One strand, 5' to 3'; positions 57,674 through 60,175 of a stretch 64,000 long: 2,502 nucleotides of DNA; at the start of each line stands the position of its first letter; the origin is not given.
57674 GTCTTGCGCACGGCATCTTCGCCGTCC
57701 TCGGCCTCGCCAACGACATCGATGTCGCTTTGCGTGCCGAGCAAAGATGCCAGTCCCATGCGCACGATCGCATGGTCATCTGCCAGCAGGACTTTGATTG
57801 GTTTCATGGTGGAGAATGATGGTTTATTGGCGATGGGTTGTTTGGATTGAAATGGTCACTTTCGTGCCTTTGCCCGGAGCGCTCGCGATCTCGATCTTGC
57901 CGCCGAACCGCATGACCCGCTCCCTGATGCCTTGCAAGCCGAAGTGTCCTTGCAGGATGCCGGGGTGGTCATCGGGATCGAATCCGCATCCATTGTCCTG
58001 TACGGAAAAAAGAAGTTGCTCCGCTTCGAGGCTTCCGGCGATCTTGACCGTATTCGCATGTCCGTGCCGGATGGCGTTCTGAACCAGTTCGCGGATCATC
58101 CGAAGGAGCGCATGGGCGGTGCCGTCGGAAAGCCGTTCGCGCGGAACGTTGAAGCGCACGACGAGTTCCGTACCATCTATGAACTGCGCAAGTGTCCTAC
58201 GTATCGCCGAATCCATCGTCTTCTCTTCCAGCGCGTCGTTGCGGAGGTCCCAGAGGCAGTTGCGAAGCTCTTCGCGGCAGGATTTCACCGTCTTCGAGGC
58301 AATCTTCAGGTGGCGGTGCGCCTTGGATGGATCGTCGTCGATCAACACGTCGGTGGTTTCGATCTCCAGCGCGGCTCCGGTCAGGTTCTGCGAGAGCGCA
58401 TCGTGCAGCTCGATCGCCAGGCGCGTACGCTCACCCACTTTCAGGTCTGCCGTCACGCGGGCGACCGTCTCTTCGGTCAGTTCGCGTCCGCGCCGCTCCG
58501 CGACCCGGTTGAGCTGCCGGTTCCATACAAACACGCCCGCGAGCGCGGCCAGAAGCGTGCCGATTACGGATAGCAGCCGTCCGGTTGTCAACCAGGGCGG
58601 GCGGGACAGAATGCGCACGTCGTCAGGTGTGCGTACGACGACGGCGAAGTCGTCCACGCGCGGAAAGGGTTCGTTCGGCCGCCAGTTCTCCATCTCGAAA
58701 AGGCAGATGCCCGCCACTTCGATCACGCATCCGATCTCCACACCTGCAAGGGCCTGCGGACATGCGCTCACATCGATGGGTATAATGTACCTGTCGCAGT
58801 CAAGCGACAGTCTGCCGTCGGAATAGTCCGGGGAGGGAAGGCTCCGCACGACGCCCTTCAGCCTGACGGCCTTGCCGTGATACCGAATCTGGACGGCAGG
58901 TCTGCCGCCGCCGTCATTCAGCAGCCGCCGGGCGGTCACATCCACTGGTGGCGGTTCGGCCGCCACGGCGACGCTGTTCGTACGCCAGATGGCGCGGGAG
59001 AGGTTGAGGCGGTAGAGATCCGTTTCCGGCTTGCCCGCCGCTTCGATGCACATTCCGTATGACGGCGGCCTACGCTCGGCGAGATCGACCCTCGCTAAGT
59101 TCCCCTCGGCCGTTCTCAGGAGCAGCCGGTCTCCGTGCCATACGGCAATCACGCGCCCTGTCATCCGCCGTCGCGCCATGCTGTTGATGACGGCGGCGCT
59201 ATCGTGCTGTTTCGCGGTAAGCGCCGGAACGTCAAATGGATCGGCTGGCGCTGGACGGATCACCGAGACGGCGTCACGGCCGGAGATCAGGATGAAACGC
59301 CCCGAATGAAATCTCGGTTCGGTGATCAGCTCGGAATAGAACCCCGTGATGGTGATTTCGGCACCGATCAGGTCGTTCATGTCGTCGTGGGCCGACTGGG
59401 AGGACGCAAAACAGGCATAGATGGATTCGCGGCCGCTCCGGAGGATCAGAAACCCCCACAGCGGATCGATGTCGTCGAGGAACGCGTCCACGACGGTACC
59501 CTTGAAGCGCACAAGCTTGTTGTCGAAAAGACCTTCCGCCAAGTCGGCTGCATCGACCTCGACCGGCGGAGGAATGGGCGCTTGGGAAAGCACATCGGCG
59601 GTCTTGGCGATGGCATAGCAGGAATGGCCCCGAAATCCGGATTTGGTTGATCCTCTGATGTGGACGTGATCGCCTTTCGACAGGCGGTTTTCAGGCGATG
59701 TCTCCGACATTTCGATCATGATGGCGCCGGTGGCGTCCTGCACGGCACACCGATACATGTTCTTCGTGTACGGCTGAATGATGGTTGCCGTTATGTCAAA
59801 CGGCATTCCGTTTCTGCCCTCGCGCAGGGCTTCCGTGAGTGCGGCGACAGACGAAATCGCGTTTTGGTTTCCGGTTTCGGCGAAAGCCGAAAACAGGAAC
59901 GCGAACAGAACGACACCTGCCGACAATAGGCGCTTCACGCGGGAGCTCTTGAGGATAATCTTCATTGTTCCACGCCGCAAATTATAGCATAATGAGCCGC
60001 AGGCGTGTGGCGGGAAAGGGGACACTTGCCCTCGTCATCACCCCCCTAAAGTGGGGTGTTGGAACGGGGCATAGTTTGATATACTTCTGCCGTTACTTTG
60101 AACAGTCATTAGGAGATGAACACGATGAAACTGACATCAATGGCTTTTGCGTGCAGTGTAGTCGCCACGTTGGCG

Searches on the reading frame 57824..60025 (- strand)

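Call 87: search_protein_families(library=pfam, proteins=[window:57824-60025:-], max_evalue=0.00001)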
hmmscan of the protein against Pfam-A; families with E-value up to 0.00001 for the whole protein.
window:57824-60025:- (733 aa): 2 families
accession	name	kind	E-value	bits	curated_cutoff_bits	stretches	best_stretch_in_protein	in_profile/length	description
PF02518.31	HATPase_c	-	6.4e-18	65.7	26.4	1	637-729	3-109/111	Histidine kinase-, DNA gyrase B-, and HSP90-like ATPase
PF07730.19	HisKA_3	-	1.8e-13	51.3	24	1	532-598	1-67/68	Histidine kinase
